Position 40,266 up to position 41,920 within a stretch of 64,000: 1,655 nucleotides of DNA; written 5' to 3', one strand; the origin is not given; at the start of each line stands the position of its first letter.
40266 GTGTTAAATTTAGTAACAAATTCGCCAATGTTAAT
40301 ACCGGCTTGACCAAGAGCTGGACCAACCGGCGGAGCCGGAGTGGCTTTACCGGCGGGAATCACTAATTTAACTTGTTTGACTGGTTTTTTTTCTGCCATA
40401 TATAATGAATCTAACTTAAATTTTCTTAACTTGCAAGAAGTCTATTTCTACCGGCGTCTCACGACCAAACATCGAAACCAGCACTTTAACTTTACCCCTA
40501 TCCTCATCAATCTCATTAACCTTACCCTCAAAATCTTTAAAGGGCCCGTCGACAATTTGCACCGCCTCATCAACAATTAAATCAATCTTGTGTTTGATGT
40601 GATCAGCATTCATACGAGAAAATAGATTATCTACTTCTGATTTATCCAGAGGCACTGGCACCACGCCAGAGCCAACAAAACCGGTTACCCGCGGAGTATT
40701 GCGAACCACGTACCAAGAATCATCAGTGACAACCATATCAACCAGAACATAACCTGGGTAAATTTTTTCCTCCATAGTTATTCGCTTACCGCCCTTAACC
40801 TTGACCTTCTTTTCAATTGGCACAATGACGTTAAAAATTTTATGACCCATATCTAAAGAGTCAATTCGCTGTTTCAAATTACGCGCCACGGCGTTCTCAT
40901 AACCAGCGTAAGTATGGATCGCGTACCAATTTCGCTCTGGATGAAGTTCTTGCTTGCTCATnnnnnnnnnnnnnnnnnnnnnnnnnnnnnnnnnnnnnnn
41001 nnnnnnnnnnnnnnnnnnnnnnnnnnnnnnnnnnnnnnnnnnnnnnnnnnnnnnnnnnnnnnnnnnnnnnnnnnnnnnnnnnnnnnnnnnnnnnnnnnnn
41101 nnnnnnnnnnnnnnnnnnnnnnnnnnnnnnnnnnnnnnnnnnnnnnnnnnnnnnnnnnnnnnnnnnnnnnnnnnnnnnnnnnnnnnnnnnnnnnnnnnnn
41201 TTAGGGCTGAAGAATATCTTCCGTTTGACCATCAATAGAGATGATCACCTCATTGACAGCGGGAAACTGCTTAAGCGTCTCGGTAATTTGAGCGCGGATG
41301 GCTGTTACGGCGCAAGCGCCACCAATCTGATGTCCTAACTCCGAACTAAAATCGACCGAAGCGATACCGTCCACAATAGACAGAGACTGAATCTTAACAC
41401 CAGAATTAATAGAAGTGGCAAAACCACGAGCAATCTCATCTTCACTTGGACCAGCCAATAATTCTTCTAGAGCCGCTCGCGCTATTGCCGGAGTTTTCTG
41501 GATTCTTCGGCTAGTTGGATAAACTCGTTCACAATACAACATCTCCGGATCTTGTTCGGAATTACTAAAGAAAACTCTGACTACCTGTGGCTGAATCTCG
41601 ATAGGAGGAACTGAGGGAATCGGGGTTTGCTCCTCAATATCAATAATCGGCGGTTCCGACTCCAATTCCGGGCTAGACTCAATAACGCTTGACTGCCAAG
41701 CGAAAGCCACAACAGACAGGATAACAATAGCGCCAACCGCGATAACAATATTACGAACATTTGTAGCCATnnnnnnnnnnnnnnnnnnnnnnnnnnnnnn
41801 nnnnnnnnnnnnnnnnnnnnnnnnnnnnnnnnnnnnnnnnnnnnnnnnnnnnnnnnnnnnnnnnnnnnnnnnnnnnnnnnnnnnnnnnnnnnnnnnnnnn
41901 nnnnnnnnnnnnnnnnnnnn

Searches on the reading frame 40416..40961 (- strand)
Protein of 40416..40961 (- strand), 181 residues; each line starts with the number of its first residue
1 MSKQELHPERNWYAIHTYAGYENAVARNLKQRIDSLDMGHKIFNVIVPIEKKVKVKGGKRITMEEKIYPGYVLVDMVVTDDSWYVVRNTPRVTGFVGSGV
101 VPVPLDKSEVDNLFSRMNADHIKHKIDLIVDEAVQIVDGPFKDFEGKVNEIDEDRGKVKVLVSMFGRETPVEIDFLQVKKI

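Call 19: find_related_loci(query=window:40416-40961:-, collection=genome_contigs, flank=10000)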
Query window:40416-40961:- (181 aa) in genome_contigs; peptide patterns used: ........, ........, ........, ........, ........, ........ (x = any residue, [..] = any of these).
600 stretches matched a pattern (row limit reached: there are more); 570 encode a relative of the query (tblastn E <= 1e-3); the best 80 are kept; 80 distinct loci.
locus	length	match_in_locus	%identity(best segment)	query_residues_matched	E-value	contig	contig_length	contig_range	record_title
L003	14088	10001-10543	83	1-181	2e-101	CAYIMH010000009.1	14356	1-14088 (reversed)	MAG TPA_asm: uncultured Candidatus Saccharibacteria bacterium isolate ERP119705_co25_195 genome assembly, contig: NODE_3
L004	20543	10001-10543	82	1-181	3e-100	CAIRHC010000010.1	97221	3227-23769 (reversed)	MAG: Candidatus Vogelbacteria bacterium isolate KTt_bin-1541 genome assembly, contig: bin-1541:10/11, whole genome shotg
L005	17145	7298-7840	80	1-181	2e-98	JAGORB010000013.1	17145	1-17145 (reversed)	MAG: Candidatus Paceibacterota bacterium isolate Gw_Eff_bin_236 Gw_Eff_7228_length_17145_cov_8.583970, whole genome shot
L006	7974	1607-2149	80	1-181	2e-98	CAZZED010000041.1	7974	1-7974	MAG TPA_asm: uncultured Candidatus Saccharibacteria bacterium isolate binchicken_co203_179 genome assembly, contig: k141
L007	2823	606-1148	78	1-181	4e-100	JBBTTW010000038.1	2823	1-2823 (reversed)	MAG: Patescibacteria group bacterium isolate H51-bin112_1 H51_bin112_1_000000000038, whole genome shotgun sequence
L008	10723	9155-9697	80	1-181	9e-98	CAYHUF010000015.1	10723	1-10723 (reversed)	MAG TPA_asm: uncultured Candidatus Saccharibacteria bacterium isolate ERP119705_co16_430 genome assembly, contig: NODE_4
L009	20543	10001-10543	87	1-181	6e-98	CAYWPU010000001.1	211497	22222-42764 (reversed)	MAG TPA_asm: uncultured Candidatus Saccharibacteria bacterium isolate SRP329715_co1_112 genome assembly, contig: NODE_32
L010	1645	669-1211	80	1-181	2e-103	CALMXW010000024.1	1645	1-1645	MAG TPA_asm: uncultured bacterium isolate SRR6158310_bin.79_CONCOCT_v1.1_MAG genome assembly, contig: ERZ1749613.13713,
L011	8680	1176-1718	81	1-181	5e-97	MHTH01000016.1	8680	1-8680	MAG: Candidatus Vogelbacteria bacterium RIFOXYB1_FULL_42_16 rifoxyb1_full_scaffold_5086, whole genome shotgun sequence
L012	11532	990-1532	80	1-181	1e-96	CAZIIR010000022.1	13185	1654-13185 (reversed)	MAG TPA_asm: uncultured Candidatus Saccharibacteria bacterium isolate SRP286056_co2_287 genome assembly, contig: NODE_76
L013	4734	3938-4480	80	1-181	8e-97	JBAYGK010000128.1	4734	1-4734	MAG: Candidatus Paceibacterota bacterium isolate SO_2016_GW1_123 scaffold35238_OW334_2016, whole genome shotgun sequence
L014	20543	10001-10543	79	1-181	3e-96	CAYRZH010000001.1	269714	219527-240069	MAG TPA_asm: uncultured Candidatus Saccharibacteria bacterium isolate binchicken_co16_374 genome assembly, contig: NODE_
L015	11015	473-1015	79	1-181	7e-96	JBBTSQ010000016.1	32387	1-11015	MAG: Patescibacteria group bacterium isolate H41-bin135_1 H41_bin135_1_000000000016, whole genome shotgun sequence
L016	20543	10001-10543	80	1-181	5e-96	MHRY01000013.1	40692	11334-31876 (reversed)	MAG: Candidatus Taylorbacteria bacterium RIFCSPLOWO2_01_FULL_45_34b rifcsplowo2_01_scaffold_2348, whole genome shotgun s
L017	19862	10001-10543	80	1-181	4e-96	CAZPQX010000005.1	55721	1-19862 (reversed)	MAG TPA_asm: uncultured Candidatus Saccharibacteria bacterium isolate SRP292972_co1_63 genome assembly, contig: NODE_383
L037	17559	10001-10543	77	1-181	7e-94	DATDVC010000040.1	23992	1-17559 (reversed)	MAG TPA_asm: Candidatus Paceibacterota bacterium isolate SMAG_U8074 k141_756060, whole genome shotgun sequence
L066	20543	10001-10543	78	1-181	6e-93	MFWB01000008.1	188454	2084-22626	MAG: Candidatus Nomurabacteria bacterium RIFOXYB1_FULL_39_16 rifoxyb1_full_scaffold_26, whole genome shotgun sequence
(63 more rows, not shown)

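Call 65: search_protein_families(library=pfam, proteins=[L066:6693-7226:+, L066:7234-8247:+, L066:8274-8723:+, L066:8753-9556:+, L037:7107-8006:+, L037:8032-8847:+, L037:8990-9601:+, L006:981-1379:+, L006:327-977:+], max_evalue=0.001)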
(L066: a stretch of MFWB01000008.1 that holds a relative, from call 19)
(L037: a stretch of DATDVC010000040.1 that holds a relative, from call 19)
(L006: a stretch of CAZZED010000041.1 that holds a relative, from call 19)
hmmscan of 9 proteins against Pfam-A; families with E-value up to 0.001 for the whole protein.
L066:6693-7226:+ (177 aa): 1 family
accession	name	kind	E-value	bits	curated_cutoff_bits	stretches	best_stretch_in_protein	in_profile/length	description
PF06210.16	DUF1003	-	2e-27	95.8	27.4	1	49-149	1-100/103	Protein of unknown function (DUF1003)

L066:7234-8247:+ (337 aa): 2 families
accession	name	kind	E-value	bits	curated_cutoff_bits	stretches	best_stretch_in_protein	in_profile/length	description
PF02873.21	MurB_C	-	2.7e-28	98.5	27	1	215-337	2-99/99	UDP-N-acetylenolpyruvoylglucosamine reductase, C-terminal domain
PF01565.28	FAD_binding_4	-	3.4e-16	59.6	26.4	1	22-143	2-128/139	FAD binding domain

L066:8274-8723:+ (149 aa): 1 family
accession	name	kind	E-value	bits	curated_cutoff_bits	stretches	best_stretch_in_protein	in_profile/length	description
PF00254.34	FKBP_C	-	6.6e-33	113.4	21.1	1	51-145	3-94/94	FKBP-type peptidyl-prolyl cis-trans isomerase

L066:8753-9556:+ (267 aa): 1 family
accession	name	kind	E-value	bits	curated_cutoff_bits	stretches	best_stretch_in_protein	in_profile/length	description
PF04402.19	SIMPL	-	9.8e-51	173.4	25.2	1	50-264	1-205/205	Protein of unknown function (DUF541)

L037:7107-8006:+ (299 aa): 2 families
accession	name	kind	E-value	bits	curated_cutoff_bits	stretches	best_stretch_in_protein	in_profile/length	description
PF02882.25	THF_DHG_CYH_C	-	4.8e-44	149.9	27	1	133-294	6-155/160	Tetrahydrofolate dehydrogenase/cyclohydrolase, NAD(P)-binding domain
PF00763.28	THF_DHG_CYH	-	2.7e-29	102.2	32.8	1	6-125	2-115/115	Tetrahydrofolate dehydrogenase/cyclohydrolase, catalytic domain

L037:8032-8847:+ (271 aa): 1 family
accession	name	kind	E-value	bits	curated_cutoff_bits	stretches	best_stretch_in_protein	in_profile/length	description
PF04402.19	SIMPL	-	2e-51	175.6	25.2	1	53-268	1-205/205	Protein of unknown function (DUF541)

L037:8990-9601:+ (203 aa): 0 families

L006:981-1379:+ (132 aa): 2 families
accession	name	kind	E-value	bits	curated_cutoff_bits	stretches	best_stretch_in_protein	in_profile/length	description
PF07681.17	DoxX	-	3.5e-09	37.6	23.6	1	9-89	3-85/85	DoxX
PF05514.17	HR_lesion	-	4.6e-06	27.3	22.6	0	41-121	56-137/138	HR-like lesion-inducing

L006:327-977:+ (216 aa): 1 family
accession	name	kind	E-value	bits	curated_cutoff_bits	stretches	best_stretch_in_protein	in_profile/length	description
PF10646.14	Germane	-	4.2e-16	60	23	1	115-213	20-113/117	Sporulation and spore germination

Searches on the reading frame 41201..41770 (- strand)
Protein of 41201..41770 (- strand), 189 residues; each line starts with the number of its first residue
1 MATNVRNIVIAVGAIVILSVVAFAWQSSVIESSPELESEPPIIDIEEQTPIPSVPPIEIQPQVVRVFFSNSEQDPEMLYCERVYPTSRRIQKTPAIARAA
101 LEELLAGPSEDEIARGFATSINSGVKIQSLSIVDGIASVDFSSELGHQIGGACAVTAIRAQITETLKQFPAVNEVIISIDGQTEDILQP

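Call 4: search_protein_families(library=pfam, proteins=[window:41201-41770:-], max_evalue=1)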
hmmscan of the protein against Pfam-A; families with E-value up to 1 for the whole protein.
window:41201-41770:- (189 aa): 2 families
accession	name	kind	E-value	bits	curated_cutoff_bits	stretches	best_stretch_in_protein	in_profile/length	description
PF10646.14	Germane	-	5.2e-21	75.8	23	1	66-184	2-116/117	Sporulation and spore germination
PF04335.19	VirB8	-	0.14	12.4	23.2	0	4-33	19-48/213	VirB8 protein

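Call 90: find_related_loci(query=window:41201-41770:-, collection=metagenome_contigs, flank=6000)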
Query window:41201-41770:- (189 aa) in metagenome_contigs; peptide patterns used: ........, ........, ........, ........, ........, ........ (x = any residue, [..] = any of these).
196 stretches matched a pattern; 1 encode a relative of the query (tblastn E <= 1e-3); 1 distinct loci.
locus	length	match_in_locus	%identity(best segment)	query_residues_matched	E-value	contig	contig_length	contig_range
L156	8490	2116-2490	61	64-189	4e-49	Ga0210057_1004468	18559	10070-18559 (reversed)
